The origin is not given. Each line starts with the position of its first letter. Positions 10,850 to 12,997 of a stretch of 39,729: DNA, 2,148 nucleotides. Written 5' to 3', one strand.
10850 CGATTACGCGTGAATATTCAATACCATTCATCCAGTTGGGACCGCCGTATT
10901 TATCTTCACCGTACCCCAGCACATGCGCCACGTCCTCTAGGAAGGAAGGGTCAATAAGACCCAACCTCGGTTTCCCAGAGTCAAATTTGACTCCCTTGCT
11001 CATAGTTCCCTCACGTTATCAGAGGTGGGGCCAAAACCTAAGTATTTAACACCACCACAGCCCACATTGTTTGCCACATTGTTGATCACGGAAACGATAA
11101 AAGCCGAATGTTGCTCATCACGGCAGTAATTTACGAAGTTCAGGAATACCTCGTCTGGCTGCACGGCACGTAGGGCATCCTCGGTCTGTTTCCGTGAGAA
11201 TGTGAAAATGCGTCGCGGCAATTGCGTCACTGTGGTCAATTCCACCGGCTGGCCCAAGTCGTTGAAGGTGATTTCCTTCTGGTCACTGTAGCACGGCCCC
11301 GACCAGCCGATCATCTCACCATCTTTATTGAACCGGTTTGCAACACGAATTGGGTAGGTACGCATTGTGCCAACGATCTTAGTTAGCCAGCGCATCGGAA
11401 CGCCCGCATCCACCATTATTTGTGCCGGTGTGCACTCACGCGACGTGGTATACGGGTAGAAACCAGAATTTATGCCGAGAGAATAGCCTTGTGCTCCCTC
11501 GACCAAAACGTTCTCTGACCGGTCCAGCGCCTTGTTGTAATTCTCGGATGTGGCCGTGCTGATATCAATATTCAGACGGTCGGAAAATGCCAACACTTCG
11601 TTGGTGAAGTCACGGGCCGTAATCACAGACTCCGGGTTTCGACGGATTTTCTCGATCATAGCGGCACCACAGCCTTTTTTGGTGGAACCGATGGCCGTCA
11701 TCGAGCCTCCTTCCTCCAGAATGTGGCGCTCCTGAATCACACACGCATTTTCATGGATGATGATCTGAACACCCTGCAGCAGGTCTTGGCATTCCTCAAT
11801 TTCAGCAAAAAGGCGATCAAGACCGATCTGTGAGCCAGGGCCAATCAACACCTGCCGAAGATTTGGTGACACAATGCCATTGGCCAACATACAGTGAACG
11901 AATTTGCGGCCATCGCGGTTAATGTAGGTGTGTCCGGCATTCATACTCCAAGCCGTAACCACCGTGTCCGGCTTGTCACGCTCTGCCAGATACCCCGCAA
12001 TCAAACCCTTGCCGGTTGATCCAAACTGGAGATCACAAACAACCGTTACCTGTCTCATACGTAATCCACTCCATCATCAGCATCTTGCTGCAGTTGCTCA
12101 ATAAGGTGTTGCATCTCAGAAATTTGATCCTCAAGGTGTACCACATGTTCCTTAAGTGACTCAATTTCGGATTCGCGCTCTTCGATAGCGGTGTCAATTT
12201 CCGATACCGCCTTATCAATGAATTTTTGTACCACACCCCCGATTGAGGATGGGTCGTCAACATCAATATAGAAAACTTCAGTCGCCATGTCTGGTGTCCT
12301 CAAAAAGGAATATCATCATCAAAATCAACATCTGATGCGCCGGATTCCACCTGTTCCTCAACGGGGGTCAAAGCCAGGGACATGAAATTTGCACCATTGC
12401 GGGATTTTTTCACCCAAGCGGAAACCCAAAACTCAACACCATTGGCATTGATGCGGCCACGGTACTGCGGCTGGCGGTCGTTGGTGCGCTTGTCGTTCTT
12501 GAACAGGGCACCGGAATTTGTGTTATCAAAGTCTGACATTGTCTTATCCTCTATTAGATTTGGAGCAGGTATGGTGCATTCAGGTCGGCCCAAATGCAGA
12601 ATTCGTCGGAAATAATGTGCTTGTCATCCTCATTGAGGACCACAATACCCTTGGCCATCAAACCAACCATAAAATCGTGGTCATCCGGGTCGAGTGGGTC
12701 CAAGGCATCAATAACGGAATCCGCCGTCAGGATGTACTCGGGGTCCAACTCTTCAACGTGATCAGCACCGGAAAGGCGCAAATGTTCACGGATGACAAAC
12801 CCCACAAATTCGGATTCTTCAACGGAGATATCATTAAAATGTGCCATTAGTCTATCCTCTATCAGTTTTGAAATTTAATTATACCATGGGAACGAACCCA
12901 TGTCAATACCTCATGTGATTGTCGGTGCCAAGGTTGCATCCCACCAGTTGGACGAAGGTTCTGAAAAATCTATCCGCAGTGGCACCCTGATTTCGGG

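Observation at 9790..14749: Contiguous 2-aminoadenine (Z-base) genome module: dpoZ ... purZ-mazZ-datZ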

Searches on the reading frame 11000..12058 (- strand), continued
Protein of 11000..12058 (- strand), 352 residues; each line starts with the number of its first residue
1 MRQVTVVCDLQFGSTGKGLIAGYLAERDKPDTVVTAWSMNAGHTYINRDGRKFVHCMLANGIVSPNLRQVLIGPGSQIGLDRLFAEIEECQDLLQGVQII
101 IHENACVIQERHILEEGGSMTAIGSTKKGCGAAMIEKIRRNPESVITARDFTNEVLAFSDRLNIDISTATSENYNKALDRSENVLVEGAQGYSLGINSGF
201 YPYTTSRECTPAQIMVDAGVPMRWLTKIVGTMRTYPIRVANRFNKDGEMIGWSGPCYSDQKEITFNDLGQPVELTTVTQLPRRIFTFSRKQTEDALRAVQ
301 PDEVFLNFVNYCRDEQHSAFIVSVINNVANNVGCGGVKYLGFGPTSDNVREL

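Call 77: search_dna_similar(query=window:11000-12058:-, collection=phages, mode=protein, max_rows=30, rows=spread, max_evalue=0.00001)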
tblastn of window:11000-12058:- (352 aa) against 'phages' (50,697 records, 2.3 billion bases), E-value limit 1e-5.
Records with a match: 213; places in all: 213; records where one place covers at least 80% of the query: 206.
Best place of each record, by identity: 60-80% 11; <60% 202.
By first word of the organism name: Arthrobacter 105; Vibrio 38; Microbacterium 18; Acinetobacter 10; Gordonia 6; Listeria 6; Streptomyces 5; Klebsiella 2; Alteromonas 2; Burkholderia 2; and 15 more.
By host as written in the record: Arthrobacter sp. ATCC 21022 95; - 25; Microbacterium foliorum NRRL B-24224 11; Vibrio cholerae 2095 9; Vibrio cholerae 7; Arthrobacter sp. (ATCC 21022) 7; Gordonia terrae 3612 6; Listeria monocytogenes 6; and 29 more.
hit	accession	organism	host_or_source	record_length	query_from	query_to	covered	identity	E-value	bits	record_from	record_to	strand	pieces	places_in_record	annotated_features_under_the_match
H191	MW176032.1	Acinetobacter phage Barton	Acinetobacter calcoaceticus ATCC23055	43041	1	351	100%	57.9%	1e-136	434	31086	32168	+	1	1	36: hypothetical protein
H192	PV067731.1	Acinetobacter phage vB_AbaS-Bhz9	Acinetobacter baumannii DSM 106838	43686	1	316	90%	61.1%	1e-134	429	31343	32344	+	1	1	2-aminooxy adenylosuccinate synthetase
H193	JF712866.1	Vibrio phage phiVC8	Vibrio cholerae O1 Classic E8021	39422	1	349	99%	48.3%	3e-90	301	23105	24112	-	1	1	adenylosuccinate synthetase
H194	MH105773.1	Vibrio phage Rostov 6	Vibrio cholerae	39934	1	345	98%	48.6%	9e-90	300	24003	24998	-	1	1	adenylosuccinate synthetase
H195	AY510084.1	Vibrio phage VP5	Vibrio cholerae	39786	1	345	98%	48.6%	1e-89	299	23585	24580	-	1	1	purA: adenylosuccinate synthetase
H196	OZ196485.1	Vibrio phage K228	Seawater and oysters mix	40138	1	351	100%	46.3%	2e-88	296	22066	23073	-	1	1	2-aminooxy adenylosuccinate synthetase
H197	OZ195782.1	Vibrio phage K297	Seawater and oysters mix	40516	1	351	100%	46.3%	2e-88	296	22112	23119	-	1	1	2-aminooxy adenylosuccinate synthetase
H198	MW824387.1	Vibrio phage 23E28.1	Vibrio crassostreae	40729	1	351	100%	46.3%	2e-88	296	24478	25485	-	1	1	putative adenylosuccinate synthase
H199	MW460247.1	Burkholderia phage BCSR129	Burkholderia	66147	2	311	88%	43.5%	3e-74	255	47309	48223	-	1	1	hypothetical protein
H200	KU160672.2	Arthrobacter phage Wayne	Arthrobacter sp. ATCC 21022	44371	1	298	85%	34.6%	1e-28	122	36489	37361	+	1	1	50: PurA-like adenylosuccinate synthetase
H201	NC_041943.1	Arthrobacter phage Korra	Arthrobacter sp. ATCC 21022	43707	1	298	85%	34.2%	1e-28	123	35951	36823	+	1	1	49: 2-aminooxy adenylosuccinate synthetase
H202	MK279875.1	Arthrobacter phage Riverdale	Arthrobacter sp. ATCC 21022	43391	1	298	85%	34.2%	2e-28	122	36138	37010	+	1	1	49: PurA-like adenylosuccinate synthetase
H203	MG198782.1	Arthrobacter phage MeganNoll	Arthrobacter sp. ATCC 21022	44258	1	298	85%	33.3%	8e-29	123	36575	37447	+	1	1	PurA-like adenylosuccinate synthetase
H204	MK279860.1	Arthrobacter phage Lasagna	Arthrobacter sp. ATCC 21022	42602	1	298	85%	32.9%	9e-29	123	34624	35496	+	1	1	45: PurA-like adenylosuccinate synthetase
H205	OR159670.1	Arthrobacter phage WonderBoy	Arthrobacter sp. ATCC 21022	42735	1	298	85%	32.9%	9e-29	123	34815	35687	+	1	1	45: PurA-like adenylosuccinate synthetase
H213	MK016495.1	Microbacterium phage Goodman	Microbacterium foliorum NRRL B-24224 SEA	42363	1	298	85%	31.6%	6e-24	108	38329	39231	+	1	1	54: PurA-like adenylosuccinate synthetase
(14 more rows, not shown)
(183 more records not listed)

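Call 78: get_annotated_region(hit=H200, flank=300)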
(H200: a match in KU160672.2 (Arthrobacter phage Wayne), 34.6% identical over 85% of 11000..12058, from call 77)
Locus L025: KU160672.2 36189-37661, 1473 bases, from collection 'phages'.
description: Arthrobacter phage Wayne, complete genome.
organism: Arthrobacter phage Wayne (NCBI taxid 1772322)
taxonomy: Viruses; Duplodnaviria; Heunggongvirae; Uroviricota; Caudoviricetes; Korravirus; Korravirus wayne
host: Arthrobacter sp. ATCC 21022; source: soil; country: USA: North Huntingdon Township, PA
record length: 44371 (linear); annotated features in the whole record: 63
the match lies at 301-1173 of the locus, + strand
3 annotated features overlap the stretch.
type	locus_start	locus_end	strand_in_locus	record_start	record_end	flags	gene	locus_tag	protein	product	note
CDS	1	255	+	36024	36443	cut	49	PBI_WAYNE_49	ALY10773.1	HNH endonuclease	-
CDS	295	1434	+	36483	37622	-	50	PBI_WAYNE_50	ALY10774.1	PurA-like adenylosuccinate synthetase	-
CDS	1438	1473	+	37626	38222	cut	51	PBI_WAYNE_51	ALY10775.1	hypothetical protein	-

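Call 79: get_annotated_region(hit=H213, flank=300)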
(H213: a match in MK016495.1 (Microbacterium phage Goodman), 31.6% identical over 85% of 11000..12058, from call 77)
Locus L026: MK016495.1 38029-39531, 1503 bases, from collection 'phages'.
description: Microbacterium phage Goodman, complete genome.
organism: Microbacterium phage Goodman (NCBI taxid 2484206)
taxonomy: Viruses; Duplodnaviria; Heunggongvirae; Uroviricota; Caudoviricetes; Goodmanvirus; Goodmanvirus goodman
host: Microbacterium foliorum NRRL B-24224 SEA; source: soil; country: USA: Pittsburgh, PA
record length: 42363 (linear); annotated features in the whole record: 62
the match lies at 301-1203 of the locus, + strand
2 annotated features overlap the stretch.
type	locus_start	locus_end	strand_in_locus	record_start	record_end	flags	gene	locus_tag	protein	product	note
CDS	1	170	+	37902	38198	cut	53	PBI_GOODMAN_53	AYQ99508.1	hypothetical protein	-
CDS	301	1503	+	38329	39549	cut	54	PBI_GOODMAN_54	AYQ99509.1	PurA-like adenylosuccinate synthetase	-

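Call 80: get_annotated_region(hit=H199, flank=300)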
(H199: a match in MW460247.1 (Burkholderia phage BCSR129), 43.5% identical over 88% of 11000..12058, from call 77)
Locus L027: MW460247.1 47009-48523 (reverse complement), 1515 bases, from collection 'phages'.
description: Burkholderia phage BCSR129, complete genome.
organism: Burkholderia phage BCSR129 (NCBI taxid 2805746)
taxonomy: Viruses; Duplodnaviria; Heunggongvirae; Uroviricota; Caudoviricetes
host: Burkholderia; source: sewage sample; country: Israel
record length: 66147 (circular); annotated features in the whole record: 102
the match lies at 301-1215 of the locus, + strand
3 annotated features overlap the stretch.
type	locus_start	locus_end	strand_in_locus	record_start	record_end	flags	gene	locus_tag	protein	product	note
CDS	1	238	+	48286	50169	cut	-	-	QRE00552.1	hypothetical protein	-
CDS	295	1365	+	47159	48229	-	-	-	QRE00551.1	hypothetical protein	-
CDS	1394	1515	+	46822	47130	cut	-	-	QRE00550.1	hypothetical protein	-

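Call 83: find_related_loci(query=window:11000-12058:-, collection=viral_contigs, flank=4000)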
Query window:11000-12058:- (352 aa) in viral_contigs; peptide patterns used: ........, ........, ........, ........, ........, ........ (x = any residue, [..] = any of these).
8 stretches matched a pattern; 8 encode a relative of the query (tblastn E <= 1e-3); 7 distinct loci.
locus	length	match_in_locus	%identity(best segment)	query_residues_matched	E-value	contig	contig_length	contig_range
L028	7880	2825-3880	100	1-352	0e+0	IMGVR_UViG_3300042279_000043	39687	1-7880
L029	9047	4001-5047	61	3-352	2e-148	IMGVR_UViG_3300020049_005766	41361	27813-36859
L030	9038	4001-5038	60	1-349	8e-148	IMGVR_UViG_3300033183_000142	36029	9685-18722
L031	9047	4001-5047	61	3-352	2e-148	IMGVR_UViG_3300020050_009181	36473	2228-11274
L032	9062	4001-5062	60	1-352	6e-151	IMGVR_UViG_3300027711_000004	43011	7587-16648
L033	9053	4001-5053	53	4-352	8e-124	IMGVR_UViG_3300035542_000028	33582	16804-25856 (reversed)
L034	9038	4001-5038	59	1-351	3e-146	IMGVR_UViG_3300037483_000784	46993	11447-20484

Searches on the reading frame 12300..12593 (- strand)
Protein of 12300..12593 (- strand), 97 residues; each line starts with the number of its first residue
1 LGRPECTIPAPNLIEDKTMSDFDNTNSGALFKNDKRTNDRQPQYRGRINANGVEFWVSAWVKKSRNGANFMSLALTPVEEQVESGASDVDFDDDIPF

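Call 3: search_protein_families(library=pfam, proteins=[window:12300-12593:-], max_evalue=0.01)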
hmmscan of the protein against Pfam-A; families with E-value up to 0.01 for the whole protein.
window:12300-12593:- (97 aa): 1 family
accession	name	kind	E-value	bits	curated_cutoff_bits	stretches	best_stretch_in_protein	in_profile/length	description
PF05284.17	DUF736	-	0.0024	18.2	22.1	1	29-75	26-70/99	Protein of unknown function (DUF736)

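Call 4: search_protein_families(library=phrogs, proteins=[window:12300-12593:-], max_evalue=0.001)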
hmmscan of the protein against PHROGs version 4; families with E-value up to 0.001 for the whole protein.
window:12300-12593:- (97 aa): 3 families
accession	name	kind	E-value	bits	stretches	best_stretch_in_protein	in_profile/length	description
phrog_7364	-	DNA, RNA and nucleotide metabolism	2.4e-16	61.8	1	19-81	1-64/158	single strand DNA binding protein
phrog_18154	-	DNA, RNA and nucleotide metabolism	3.1e-16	61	1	22-81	2-60/105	single strand DNA binding protein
phrog_23518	-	unknown function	0.00025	22.4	1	29-76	38-86/197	-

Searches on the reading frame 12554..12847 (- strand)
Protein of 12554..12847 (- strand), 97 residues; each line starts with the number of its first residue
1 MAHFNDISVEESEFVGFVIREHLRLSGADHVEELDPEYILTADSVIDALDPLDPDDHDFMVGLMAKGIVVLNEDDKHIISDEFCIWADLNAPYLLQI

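Call 3: search_protein_families(library=pfam, proteins=[window:12554-12847:-], max_evalue=0.01)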
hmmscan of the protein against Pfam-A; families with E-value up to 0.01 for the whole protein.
window:12554-12847:- (97 aa): 0 families

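Call 4: search_protein_families(library=phrogs, proteins=[window:12554-12847:-], max_evalue=0.001)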
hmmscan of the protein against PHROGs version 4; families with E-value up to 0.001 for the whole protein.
window:12554-12847:- (97 aa): 0 families
